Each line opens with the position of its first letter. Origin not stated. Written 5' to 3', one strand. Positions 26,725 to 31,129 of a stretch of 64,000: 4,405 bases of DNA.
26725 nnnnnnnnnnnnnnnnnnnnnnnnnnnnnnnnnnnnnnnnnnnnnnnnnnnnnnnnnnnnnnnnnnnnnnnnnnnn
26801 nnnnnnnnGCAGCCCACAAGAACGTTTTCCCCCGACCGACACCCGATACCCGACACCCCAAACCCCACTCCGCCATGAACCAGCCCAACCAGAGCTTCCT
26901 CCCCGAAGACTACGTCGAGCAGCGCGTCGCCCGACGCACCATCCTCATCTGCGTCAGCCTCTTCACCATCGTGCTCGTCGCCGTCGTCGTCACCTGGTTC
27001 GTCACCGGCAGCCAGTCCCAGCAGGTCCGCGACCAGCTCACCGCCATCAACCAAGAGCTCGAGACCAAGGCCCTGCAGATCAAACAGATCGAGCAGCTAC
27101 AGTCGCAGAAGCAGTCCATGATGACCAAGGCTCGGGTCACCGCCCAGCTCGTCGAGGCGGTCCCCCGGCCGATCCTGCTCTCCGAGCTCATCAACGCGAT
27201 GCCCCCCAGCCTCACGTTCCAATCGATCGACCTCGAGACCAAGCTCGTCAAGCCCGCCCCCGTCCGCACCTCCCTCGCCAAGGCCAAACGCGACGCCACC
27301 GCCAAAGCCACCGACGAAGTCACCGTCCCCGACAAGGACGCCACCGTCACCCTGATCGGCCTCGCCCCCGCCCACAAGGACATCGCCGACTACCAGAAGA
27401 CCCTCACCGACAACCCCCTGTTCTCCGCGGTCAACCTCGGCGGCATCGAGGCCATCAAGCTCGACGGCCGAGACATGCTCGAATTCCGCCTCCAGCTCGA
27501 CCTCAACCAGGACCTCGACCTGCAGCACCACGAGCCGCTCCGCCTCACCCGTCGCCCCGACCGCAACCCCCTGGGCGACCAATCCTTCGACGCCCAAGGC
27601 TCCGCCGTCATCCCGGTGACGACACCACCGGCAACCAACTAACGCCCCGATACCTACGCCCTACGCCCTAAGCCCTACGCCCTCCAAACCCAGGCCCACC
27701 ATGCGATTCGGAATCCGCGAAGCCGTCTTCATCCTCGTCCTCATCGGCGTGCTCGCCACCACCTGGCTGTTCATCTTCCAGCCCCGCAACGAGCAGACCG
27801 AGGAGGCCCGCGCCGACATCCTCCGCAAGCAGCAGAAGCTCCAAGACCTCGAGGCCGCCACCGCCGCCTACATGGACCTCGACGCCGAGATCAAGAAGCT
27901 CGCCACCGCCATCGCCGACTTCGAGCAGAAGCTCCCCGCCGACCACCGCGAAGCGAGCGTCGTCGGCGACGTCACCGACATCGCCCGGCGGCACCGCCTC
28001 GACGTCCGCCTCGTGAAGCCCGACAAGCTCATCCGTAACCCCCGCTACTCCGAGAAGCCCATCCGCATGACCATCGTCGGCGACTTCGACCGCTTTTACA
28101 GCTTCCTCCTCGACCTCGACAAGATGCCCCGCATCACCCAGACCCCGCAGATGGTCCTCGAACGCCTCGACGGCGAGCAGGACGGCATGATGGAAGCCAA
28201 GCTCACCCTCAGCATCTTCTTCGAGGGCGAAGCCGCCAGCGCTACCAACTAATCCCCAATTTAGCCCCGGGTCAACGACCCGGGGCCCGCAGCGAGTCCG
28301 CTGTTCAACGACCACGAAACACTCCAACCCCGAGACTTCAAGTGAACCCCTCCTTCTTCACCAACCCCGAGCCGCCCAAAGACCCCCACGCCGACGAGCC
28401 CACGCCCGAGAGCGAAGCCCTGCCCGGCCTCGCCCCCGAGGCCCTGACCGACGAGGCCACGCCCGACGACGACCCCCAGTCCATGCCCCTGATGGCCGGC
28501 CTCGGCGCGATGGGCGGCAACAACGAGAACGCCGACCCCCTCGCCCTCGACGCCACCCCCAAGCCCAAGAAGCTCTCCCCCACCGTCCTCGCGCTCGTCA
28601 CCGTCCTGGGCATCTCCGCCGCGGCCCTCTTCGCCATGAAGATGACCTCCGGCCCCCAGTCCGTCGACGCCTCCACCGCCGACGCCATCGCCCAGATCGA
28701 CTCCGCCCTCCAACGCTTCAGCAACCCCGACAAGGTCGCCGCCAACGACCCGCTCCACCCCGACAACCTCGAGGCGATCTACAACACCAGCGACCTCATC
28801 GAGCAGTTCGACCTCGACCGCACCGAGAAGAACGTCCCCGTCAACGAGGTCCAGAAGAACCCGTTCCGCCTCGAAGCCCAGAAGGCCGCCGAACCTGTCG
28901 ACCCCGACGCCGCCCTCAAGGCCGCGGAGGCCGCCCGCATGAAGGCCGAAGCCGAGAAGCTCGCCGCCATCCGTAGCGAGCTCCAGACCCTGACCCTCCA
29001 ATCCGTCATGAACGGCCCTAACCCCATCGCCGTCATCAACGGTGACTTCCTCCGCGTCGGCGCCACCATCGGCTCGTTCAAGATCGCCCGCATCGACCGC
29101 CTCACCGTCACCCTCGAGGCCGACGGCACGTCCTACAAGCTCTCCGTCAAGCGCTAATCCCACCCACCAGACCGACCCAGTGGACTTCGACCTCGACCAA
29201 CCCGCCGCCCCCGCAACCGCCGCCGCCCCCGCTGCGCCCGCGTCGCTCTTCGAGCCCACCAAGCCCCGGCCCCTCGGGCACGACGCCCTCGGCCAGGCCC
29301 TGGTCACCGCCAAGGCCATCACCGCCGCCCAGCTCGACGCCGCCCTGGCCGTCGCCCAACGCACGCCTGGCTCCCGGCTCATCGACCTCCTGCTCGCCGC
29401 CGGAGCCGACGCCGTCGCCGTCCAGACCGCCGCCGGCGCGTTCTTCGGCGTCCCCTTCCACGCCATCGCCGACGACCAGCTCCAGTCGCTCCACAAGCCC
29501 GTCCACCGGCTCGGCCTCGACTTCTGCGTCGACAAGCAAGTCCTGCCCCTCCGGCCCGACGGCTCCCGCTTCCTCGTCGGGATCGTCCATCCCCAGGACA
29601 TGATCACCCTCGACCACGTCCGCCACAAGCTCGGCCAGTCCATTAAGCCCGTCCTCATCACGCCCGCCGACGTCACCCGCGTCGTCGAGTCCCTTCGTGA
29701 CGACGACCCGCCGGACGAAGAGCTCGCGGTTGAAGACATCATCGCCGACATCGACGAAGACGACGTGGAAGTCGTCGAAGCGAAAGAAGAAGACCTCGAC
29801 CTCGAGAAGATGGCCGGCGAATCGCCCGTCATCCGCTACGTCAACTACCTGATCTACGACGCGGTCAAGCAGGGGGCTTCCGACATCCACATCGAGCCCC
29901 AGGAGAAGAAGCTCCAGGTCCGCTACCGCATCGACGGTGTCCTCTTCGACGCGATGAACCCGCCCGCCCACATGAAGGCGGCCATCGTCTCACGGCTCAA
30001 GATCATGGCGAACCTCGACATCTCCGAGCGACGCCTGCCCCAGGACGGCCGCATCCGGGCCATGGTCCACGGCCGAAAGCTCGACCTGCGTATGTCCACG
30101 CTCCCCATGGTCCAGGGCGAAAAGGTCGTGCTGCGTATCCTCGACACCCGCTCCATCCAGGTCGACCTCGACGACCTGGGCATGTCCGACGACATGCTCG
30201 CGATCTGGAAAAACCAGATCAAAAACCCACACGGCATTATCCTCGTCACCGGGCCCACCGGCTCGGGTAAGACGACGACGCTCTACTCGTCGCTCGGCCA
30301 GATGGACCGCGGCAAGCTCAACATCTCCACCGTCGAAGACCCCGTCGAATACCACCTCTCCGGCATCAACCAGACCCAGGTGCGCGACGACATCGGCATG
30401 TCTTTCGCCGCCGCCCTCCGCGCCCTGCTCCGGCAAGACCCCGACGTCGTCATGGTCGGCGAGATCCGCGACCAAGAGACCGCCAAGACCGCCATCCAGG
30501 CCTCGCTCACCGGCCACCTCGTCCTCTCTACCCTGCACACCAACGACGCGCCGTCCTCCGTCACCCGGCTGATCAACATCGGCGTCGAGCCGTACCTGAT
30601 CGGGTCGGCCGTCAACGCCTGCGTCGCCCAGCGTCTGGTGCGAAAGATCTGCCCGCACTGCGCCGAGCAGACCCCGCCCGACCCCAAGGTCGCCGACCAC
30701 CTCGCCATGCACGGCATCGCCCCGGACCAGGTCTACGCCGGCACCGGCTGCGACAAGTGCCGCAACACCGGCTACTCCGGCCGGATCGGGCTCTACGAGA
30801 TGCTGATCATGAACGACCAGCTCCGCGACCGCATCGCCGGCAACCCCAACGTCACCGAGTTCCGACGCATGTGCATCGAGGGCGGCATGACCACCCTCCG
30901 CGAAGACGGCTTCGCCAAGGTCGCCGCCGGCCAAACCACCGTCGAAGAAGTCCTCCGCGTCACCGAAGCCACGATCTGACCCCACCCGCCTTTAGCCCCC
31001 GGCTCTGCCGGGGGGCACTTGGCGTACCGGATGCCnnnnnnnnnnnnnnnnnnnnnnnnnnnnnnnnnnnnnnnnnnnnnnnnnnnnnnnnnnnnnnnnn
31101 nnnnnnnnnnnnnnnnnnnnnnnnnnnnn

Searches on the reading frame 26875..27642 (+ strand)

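Call 67: search_protein_families(library=pfam, proteins=[window:26875-27642:+], max_evalue=0.01)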
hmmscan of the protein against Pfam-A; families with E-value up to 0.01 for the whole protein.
window:26875-27642:+ (255 aa): 2 families
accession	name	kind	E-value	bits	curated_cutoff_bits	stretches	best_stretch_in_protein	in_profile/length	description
PF05137.18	PilN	-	1.6e-06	28.5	22.8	1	101-209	2-77/78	Fimbrial assembly protein (PilN)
PF03954.19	Lectin_N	-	0.00015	22.1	28.3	1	10-87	23-99/140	Hepatic lectin, N-terminal domain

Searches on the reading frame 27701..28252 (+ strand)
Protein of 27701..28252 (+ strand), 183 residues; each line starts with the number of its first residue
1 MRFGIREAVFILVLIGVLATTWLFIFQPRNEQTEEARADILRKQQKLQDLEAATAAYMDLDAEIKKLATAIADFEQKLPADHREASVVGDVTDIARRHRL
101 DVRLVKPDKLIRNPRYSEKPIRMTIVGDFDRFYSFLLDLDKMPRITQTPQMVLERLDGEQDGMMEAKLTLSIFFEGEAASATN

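Call 67: search_protein_families(library=pfam, proteins=[window:27701-28252:+], max_evalue=0.01)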
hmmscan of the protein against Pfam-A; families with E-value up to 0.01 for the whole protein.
window:27701-28252:+ (183 aa): 2 families
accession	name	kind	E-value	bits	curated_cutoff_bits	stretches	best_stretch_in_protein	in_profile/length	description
PF04350.18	PilO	-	6.5e-15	56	22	1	37-172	5-140/145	Pilus assembly protein, PilO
PF04612.17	T2SSM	-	3.7e-05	24.4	27.8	1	7-63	17-73/160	Type II secretion system (T2SS), protein M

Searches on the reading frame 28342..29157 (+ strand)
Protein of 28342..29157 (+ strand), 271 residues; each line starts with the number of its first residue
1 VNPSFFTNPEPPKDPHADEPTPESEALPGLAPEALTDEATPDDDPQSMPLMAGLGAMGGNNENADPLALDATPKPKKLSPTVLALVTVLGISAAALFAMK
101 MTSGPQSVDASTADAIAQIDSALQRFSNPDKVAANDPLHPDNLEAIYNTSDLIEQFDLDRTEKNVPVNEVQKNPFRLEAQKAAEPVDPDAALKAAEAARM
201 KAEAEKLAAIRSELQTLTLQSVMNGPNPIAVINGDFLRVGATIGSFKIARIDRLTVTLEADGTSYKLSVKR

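Call 67: search_protein_families(library=pfam, proteins=[window:28342-29157:+], max_evalue=0.01)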
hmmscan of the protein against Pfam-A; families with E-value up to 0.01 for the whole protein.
window:28342-29157:+ (271 aa): 3 families
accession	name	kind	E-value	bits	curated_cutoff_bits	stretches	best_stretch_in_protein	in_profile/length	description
PF23862.1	CdsD_C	-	0.00043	20.7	27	1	221-267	9-55/56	CdsD C-terminal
PF23893.1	Y4YQ_C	-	0.00089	19.5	27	1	217-267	1-53/53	Uncharacterised protein Y4YQ C-terminal domain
PF19880.4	DUF6353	-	0.0089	16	25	0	76-122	3-50/253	Family of unknown function (DUF6353)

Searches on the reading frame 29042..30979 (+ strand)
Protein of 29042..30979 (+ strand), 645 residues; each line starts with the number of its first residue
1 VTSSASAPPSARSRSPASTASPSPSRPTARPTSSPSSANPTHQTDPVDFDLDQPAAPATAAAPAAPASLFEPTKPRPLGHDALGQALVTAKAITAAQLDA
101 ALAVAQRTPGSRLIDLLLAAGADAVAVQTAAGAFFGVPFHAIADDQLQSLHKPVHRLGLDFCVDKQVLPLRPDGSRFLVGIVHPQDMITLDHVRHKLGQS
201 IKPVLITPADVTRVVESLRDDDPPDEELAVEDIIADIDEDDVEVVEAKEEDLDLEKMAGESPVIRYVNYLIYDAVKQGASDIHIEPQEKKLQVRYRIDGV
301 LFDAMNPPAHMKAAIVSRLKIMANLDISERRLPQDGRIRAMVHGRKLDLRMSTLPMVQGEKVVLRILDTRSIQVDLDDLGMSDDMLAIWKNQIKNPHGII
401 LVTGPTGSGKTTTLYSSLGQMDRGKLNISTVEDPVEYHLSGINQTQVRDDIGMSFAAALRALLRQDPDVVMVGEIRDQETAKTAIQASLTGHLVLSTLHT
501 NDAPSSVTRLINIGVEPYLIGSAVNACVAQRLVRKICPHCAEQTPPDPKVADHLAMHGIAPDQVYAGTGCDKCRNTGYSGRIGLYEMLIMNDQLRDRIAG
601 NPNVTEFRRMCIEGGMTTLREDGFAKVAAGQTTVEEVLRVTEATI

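Call 66: search_protein_families(library=pfam, proteins=[window:29042-30979:+], max_evalue=0.001)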
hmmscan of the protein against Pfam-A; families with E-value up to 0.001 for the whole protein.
window:29042-30979:+ (645 aa): 3 families
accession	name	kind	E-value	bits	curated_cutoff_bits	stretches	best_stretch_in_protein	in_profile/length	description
PF00437.27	T2SSE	-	4.3e-140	467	24.9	1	258-639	3-370/370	Type II/IV secretion system protein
PF05157.20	MshEN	-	1.4e-11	44.7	23.1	1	135-222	1-87/90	MshEN domain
PF13401.12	AAA_22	-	0.00069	20.4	27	0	397-464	5-65/130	AAA domain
